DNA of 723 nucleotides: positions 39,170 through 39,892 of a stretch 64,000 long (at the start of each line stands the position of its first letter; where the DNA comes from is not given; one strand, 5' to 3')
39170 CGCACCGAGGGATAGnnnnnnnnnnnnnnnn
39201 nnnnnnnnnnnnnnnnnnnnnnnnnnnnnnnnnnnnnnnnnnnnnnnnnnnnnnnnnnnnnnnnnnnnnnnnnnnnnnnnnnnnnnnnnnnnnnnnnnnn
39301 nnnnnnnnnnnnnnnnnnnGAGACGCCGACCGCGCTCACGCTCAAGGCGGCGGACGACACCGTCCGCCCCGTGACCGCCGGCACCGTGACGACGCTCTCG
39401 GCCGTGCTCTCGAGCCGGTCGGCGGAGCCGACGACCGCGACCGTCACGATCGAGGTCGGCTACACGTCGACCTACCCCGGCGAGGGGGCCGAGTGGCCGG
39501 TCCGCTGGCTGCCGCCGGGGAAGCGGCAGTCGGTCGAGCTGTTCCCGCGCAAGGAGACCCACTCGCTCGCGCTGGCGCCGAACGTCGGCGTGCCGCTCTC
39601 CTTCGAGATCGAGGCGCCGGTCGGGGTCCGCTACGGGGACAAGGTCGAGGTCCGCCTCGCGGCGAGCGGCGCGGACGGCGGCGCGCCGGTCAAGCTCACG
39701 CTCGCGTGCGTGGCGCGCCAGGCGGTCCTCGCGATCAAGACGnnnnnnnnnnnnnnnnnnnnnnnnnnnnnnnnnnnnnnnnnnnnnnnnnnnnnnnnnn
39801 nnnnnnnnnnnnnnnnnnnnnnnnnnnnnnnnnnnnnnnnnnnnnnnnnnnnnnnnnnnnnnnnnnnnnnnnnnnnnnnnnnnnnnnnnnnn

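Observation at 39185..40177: Spt5 (NusG) gene with an in-frame about 170-aa N-terminal extension containing an Ala/Pro linker and a beta-rich domain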

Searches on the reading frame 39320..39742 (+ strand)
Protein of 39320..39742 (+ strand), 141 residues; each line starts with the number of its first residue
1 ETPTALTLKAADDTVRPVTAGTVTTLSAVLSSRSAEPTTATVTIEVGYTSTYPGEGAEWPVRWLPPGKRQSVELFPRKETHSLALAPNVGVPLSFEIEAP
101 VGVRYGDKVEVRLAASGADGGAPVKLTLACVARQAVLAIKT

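Call 17: find_related_loci(query=A1, collection=genome_contigs, flank=4000)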
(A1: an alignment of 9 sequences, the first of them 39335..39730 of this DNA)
Query A1 (132 aa) in genome_contigs; peptide patterns used: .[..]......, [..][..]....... (x = any residue, [..] = any of these).
189 stretches matched a pattern; 156 encode a relative of the query (tblastn E <= 1e-3); the best 80 are kept; 80 distinct loci.
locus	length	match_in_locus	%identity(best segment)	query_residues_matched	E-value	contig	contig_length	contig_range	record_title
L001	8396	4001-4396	86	1-132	1e-72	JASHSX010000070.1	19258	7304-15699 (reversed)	MAG: Thermoplasmata archaeon isolate JOPF138 JOPF_A14C_contig_63924, whole genome shotgun sequence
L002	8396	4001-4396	84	1-132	6e-70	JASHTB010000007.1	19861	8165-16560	MAG: Thermoplasmata archaeon isolate JOPF142 JOPF_A102_contig_11085, whole genome shotgun sequence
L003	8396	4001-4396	81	1-132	2e-69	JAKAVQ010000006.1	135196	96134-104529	MAG: Thermoplasmata archaeon isolate YP4.bin112 NODE_148_length_135196_cov_4.338686, whole genome shotgun sequence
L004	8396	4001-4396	80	1-132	1e-67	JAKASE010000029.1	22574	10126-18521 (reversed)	MAG: Thermoplasmata archaeon isolate YP1.bin27 NODE_1874_length_22574_cov_15.827906, whole genome shotgun sequence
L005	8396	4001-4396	79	1-132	2e-67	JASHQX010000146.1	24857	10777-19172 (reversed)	MAG: Thermoplasmata archaeon isolate JOPF086 JOPF_NEAR_contig_1175006, whole genome shotgun sequence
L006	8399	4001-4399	81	1-132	4e-67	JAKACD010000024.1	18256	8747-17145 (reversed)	MAG: Thermoplasmata archaeon isolate WH2.bin83 NODE_5235_length_18256_cov_5.474985, whole genome shotgun sequence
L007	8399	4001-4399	80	1-132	6e-67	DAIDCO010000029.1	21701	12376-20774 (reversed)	MAG TPA_asm: bacterium isolate clean3188 NODE_29_length_21701_cov_7.866953, whole genome shotgun sequence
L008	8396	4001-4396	80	1-132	8e-67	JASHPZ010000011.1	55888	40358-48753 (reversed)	MAG: Thermoplasmata archaeon isolate JOPF062 JOPF_A013_contig_8340, whole genome shotgun sequence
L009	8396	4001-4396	79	1-132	9e-67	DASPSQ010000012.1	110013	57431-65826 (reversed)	MAG TPA_asm: Thermoplasmata archaeon isolate SMAG_U12255 k141_1824680, whole genome shotgun sequence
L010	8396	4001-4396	79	1-132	1e-66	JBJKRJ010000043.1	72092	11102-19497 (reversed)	MAG: Thermoplasmata archaeon isolate Bin_56 S1Ck127_599437_flag_0_multi_21.0000_len_72092, whole genome shotgun sequence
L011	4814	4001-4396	79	1-132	6e-66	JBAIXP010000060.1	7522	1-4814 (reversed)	MAG: Thermoplasmata archaeon isolate bin_222 c_000016349591, whole genome shotgun sequence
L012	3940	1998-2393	75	1-132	2e-65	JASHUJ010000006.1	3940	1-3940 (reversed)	MAG: Thermoplasmata archaeon isolate JOPF176 JOPF_N14C_contig_7030, whole genome shotgun sequence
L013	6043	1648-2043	79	1-132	1e-65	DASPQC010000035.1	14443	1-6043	MAG TPA_asm: Thermoplasmata archaeon isolate SMAG_U12189 k141_255652, whole genome shotgun sequence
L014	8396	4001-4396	80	1-132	2e-65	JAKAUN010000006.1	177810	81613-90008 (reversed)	MAG: Thermoplasmata archaeon isolate YP3.bin39 NODE_71_length_177810_cov_5.25346, whole genome shotgun sequence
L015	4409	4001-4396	77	1-132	3e-65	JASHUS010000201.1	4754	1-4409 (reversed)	MAG: Thermoplasmata archaeon isolate JOPF185 JOPF_A06C_contig_256577, whole genome shotgun sequence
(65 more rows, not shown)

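Call 22: search_protein_representatives(alignment_id=A1)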
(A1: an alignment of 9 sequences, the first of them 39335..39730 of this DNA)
Query: 9 sequences, 138 profile positions. Proteins with E-value up to 0.001 (for the whole library): 18; up to 1e-10: 8; up to 1e-30: 5. The best 18 are listed.
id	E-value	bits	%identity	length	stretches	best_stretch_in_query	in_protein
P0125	4.3e-62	224.2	-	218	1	2-138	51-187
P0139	7.9e-62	223.4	-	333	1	2-138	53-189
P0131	1.3e-51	190.3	-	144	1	5-105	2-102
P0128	2.6e-50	186.1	-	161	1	2-110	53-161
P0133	9.6e-35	135.7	-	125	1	2-75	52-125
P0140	1.9e-19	86.1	-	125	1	68-138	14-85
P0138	1.8e-16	76.5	-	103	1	2-54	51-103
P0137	3.1e-16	75.7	-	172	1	2-50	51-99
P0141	1.1e-09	54.5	-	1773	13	72-125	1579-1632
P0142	6.3e-08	48.8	-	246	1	33-137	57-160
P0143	4.6e-07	46.0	-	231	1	12-138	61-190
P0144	4.8e-06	42.7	-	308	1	47-138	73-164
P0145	4.5e-05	39.5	-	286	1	10-138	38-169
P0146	6.7e-05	39.0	-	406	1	15-138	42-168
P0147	1.1e-04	38.3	-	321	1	44-138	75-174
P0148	3.3e-04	36.7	-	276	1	33-138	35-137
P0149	5.4e-04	36.1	-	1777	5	79-112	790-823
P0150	8.6e-04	35.4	-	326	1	5-138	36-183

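Call 24: search_protein_families(library=pfam, proteins=[P0141, P0142, P0143, P0144, P0145, P0146, P0147, P0148, P0149, P0150], max_evalue=0.01)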
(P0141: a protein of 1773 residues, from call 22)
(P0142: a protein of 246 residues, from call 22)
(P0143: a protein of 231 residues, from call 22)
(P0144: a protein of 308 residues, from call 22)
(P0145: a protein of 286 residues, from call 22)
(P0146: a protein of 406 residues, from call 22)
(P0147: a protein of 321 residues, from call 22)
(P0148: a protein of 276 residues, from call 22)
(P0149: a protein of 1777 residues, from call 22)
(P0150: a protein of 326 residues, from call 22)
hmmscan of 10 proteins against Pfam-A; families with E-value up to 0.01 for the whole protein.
P0141 (1773 aa): 13 families
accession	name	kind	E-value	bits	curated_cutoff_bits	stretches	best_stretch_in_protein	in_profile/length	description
PF19081.6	Ig_7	-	4.9e-31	107.3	27.3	2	926-987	8-82/84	Ig-like domain CHU_C associated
PF22352.2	K319L-like_PKD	-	5.6e-30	103.6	27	0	1204-1267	1-84/84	K319L-like, PKD domain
PF17210.9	SdrD_B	-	7.7e-25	87.7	29.7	2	578-632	2-56/112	SdrD B-like domain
PF11614.14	FixG_C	-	8.3e-14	52.2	25.6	0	936-974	49-86/119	IG-like fold at C-terminal of FixG, putative oxidoreductase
PF06832.18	BiPBP_C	-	2.7e-10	40.4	26.8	0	1090-1123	57-88/90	Penicillin-Binding Protein C-terminus Family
PF23304.1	GAE_BBS1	-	1.1e-09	38.9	27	0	1449-1481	55-87/105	Bardet-Biedl syndrome 1 protein, GAE domain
PF00801.26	PKD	-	1.4e-09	38.2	23.5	0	1208-1252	9-64/80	PKD domain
PF11974.14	bMG3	-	1.7e-08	34.7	34.9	0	28-60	27-59/103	Bacterial alpha-2-macroglobulin MG3 domain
PF19818.4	DUF6301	-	9.7e-05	22.9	27.2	0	1505-1595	38-129/137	Family of unknown function (DUF6301)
PF06280.18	fn3_5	-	0.00016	22.8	27.6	0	1431-1473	55-90/112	Fn3-like domain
PF17963.7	Big_9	-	0.00077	20.7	23.6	0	949-985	49-88/89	Bacterial Ig domain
PF08329.16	ChitinaseA_N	-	0.0039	17.3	21.2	0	1440-1478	70-108/133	Chitinase A, N-terminal domain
PF13620.12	CarboxypepD_reg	-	0.0048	17.7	32.3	1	26-69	11-54/82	Carboxypeptidase regulatory-like domain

P0142 (246 aa): 1 family
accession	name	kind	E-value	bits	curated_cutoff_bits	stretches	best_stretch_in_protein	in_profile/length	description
PF03439.18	Spt5-NGN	-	6.7e-13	48.8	22.4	1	157-234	3-84/84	Early transcription elongation factor of RNA pol II, NGN section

P0143 (231 aa): 0 families

P0144 (308 aa): 4 families
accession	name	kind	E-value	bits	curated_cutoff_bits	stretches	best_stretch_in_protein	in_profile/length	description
PF03439.18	Spt5-NGN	-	3.5e-14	52.9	22.4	1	160-237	3-84/84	Early transcription elongation factor of RNA pol II, NGN section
PF00467.35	KOW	-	1.5e-05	25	22.3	1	248-279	1-32/32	KOW motif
PF11614.14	FixG_C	-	2.8e-05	24.7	25.6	1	82-148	50-111/119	IG-like fold at C-terminal of FixG, putative oxidoreductase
PF10633.15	NPCBM_assoc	-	5.8e-05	23.6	24.4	1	101-138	40-76/78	NPCBM-associated, NEW3 domain of alpha-galactosidase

P0145 (286 aa): 1 family
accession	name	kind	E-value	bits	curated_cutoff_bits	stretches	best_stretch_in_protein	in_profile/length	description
PF07987.16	DUF1775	-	0.0027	18.5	25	0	7-75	55-120/146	Domain of unkown function (DUF1775)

P0146 (406 aa): 3 families
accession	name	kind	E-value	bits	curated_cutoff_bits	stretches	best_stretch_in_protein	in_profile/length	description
PF03439.18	Spt5-NGN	-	4e-12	46.4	22.4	1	279-339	24-84/84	Early transcription elongation factor of RNA pol II, NGN section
PF00467.35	KOW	-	5.6e-08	32.8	22.3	1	350-381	1-32/32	KOW motif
PF00687.26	Ribosomal_L1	-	2.2e-07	31.1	32.2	1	186-278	43-137/198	Ribosomal protein L1p/L10e family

P0147 (321 aa): 3 families
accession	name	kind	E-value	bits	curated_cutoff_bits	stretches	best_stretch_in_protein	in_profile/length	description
PF03439.18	Spt5-NGN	-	1.3e-12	47.9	22.4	1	170-250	3-84/84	Early transcription elongation factor of RNA pol II, NGN section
PF00467.35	KOW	-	4.7e-07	29.8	22.3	1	261-292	1-32/32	KOW motif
PF23291.1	KOW4_SPT5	-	0.0077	16.6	27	1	259-282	9-32/55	Transcription elongation factor SPT5, fourth KOW domain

P0148 (276 aa): 3 families
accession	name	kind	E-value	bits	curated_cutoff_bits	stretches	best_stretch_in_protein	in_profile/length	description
PF03439.18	Spt5-NGN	-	5.1e-15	55.6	22.4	1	134-210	4-84/84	Early transcription elongation factor of RNA pol II, NGN section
PF00467.35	KOW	-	3.6e-08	33.3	22.3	1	221-252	1-32/32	KOW motif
PF22682.2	Ribosomal_uL24m-like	-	0.0015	18.6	29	1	219-263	1-46/223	Large ribosomal subunit protein uL24m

P0149 (1777 aa): 3 families
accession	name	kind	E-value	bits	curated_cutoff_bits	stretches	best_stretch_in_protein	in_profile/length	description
PF05613.16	Herpes_U15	-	0.0006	20.9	25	0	908-950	22-64/110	Human herpesvirus U15 protein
PF07532.17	Big_4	-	0.0026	17.7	22.1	0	265-282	8-25/59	Bacterial Ig-like domain (group 4)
PF08989.15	DUF1896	-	0.006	17.1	25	0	892-938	79-124/142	Domain of unknown function (DUF1896)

P0150 (326 aa): 4 families
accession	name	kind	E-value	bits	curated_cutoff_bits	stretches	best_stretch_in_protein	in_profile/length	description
PF03439.18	Spt5-NGN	-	1.2e-16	60.8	22.4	1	178-256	2-84/84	Early transcription elongation factor of RNA pol II, NGN section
PF00467.35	KOW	-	1.9e-08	34.2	22.3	1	267-298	1-32/32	KOW motif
PF23291.1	KOW4_SPT5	-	0.005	17.2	27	0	266-288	10-32/55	Transcription elongation factor SPT5, fourth KOW domain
PF25092.1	SH3_KIN17_C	-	0.0055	17.5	27.9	0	268-300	4-36/57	KIN17 C-terminal SH3 domain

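Call 32: list_cluster_members(proteins=[P0144, P0145, P0146, P0147, P0148, P0150, P0151, P0139, P0142])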
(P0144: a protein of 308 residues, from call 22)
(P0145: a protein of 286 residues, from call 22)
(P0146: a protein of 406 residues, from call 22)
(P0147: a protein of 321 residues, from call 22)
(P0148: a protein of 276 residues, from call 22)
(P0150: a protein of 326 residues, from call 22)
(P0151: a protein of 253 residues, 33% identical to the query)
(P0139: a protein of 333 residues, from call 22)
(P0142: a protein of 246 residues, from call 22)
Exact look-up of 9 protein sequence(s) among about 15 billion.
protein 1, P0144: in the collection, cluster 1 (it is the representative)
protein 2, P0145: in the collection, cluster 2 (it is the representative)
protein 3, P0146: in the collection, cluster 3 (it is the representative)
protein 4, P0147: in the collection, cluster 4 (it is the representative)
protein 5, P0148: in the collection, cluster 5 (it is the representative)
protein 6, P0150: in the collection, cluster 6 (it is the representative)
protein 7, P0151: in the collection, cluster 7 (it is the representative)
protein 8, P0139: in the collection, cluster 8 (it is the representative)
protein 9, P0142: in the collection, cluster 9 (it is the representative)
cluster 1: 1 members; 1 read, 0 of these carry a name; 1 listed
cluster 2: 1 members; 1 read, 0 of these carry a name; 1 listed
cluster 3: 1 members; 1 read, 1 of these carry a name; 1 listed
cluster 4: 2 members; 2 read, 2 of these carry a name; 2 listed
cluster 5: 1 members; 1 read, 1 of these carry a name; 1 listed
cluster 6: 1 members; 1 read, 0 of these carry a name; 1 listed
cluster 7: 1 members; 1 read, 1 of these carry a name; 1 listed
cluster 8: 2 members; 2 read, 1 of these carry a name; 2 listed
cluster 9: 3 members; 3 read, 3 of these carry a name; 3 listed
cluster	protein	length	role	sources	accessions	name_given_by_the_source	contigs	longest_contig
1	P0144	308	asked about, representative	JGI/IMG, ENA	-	-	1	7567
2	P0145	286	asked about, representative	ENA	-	-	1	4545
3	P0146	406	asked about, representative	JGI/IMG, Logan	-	transcriptional antiterminator NusG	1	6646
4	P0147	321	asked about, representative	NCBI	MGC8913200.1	MAG: transcription elongation factor Spt5 [Thermoplasmata archaeon]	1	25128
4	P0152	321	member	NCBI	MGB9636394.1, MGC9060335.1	MAG: transcription elongation factor Spt5 [Thermoplasmata archaeon]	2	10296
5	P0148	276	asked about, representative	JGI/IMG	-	transcriptional antiterminator NusG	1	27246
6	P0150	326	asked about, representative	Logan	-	-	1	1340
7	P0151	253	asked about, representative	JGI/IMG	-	transcriptional antiterminator NusG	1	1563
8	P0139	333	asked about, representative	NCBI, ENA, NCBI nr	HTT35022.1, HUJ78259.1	MAG TPA: transcription elongation factor Spt5 [Thermoplasmata archaeon] | transcription elongation factor Spt5 [Thermoplasmata archaeon]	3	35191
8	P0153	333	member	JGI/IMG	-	-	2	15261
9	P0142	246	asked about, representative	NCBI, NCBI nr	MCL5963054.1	MAG: hypothetical protein M1411_01620, partial [Candidatus Thermoplasmatota archaeon] | hypothetical protein [Candidatus Thermoplasmatota archaeon]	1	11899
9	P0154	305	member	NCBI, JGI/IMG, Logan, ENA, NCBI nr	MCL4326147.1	MAG: transcription elongation factor Spt5 [Candidatus Thermoplasmatota archaeon] | transcriptional antiterminator NusG | transcription elongation factor Spt5 [Candidatus Thermoplasmatota archaeon]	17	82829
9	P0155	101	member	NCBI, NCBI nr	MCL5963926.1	MAG: transcription elongation factor Spt5, partial [Candidatus Thermoplasmatota archaeon] | transcription elongation factor Spt5 [Candidatus Thermoplasmatota archaeon]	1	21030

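Call 46: find_encoding_contigs(protein=P0154, flank=4000, max_places=3)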
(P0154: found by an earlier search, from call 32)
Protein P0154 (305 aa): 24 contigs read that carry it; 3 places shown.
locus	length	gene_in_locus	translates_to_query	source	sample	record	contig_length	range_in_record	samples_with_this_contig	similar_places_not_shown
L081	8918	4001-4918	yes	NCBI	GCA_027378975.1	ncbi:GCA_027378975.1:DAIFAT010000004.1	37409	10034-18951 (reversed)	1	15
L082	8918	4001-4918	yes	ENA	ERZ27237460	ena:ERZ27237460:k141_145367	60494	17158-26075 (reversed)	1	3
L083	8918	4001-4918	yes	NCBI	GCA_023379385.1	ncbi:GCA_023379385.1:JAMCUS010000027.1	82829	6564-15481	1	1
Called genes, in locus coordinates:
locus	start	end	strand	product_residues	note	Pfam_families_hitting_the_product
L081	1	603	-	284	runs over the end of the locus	PF02775:TPP_enzyme_C, PF12367:PFO_beta_C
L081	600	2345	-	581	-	PF01558:POR, PF01855:POR_N, PF17147:PFOR_II (weak)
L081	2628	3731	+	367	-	PF00091:Tubulin, PF12327:FtsZ_C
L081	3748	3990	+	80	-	-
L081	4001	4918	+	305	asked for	PF03439:Spt5-NGN, PF00467:KOW (weak)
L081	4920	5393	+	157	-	PF03946:Ribosomal_L11_N, PF00298:Ribosomal_L11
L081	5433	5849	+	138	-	PF01951:Archease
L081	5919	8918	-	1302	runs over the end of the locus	PF18998:Flg_new_2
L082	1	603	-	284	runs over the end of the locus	PF02775:TPP_enzyme_C, PF12367:PFO_beta_C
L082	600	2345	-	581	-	PF01558:POR, PF01855:POR_N, PF17147:PFOR_II (weak)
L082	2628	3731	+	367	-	PF00091:Tubulin, PF12327:FtsZ_C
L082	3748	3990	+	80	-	-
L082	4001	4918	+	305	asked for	PF03439:Spt5-NGN, PF00467:KOW (weak)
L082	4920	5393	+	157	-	PF03946:Ribosomal_L11_N, PF00298:Ribosomal_L11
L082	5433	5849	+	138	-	PF01951:Archease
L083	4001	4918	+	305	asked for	PF03439:Spt5-NGN, PF00467:KOW (weak)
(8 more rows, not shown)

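Call 47: predict_structure(alignment_id=A5)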
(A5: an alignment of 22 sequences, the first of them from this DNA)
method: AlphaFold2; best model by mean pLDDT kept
length: 141 residues; sequences in the alignment: 22
mean_pLDDT: 88.6   pTM: 0.81
mean pLDDT of the five models: 88.6, 88.1, 87.6, 86.6, 85.6
residues with pLDDT >= 90: 94; 70-90: 33; 50-70: 14; < 50: 0
segments of 3 or more residues with pLDDT < 50: none
pLDDT, mean of each block of 10 residues (from residue 1): 79 93 95 90 94 76 91 93 91 95 90 90 93 75 52
secondary structure, 60 per line:
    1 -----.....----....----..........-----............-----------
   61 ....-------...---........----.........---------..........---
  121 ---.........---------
elements in order: E6-10 E15-18 E23-32 E38-49 E61-64 E72-74 E78-85 E90-98 E108-117 E124-132

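Call 60: search_protein_families(library=pfam, alignment_id=A5, max_evalue=1)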
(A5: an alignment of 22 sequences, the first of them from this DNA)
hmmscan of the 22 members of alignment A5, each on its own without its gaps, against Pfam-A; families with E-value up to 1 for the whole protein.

A. member 1, seq(141 aa): 0 families

B. families by the number of members that match (of 22 scanned): 5 families
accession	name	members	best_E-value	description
PF10633.15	NPCBM_assoc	2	0.016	NPCBM-associated, NEW3 domain of alpha-galactosidase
PF06030.18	WxLIP_PGBD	1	0.045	WxL Interacting Protein, peptidoglycan binding domain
PF15593.11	Imm42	1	0.052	Immunity protein 42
PF24771.2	Ig_CFAP74_1st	1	0.074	CFAP74 first Ig-like domain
PF01828.24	Peptidase_A4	1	0.15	Peptidase A4 family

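Call 61: search_solved_structures(query=A5, max_evalue=10)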
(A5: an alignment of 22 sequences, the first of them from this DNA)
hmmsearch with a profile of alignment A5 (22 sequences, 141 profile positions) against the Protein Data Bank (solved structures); distinct sequences matched with E-value up to 10: 0.

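Call 70: find_related_loci(query=A6, collection=metagenome_contigs, flank=2500)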
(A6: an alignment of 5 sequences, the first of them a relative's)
Query A6 (308 aa) in metagenome_contigs; peptide patterns used: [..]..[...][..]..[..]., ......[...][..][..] (x = any residue, [..] = any of these).
600 stretches matched a pattern (row limit reached: there are more); 586 encode a relative of the query (tblastn E <= 1e-3); the best 80 are kept; 80 distinct loci.
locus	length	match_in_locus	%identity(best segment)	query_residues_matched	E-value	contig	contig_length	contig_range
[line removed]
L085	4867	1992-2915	57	1-305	3e-101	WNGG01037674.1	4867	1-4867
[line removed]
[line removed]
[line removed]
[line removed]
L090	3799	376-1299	56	1-305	6e-100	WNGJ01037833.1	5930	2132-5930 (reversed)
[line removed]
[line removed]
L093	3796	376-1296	56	1-305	3e-99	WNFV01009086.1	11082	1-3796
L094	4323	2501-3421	56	1-305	4e-99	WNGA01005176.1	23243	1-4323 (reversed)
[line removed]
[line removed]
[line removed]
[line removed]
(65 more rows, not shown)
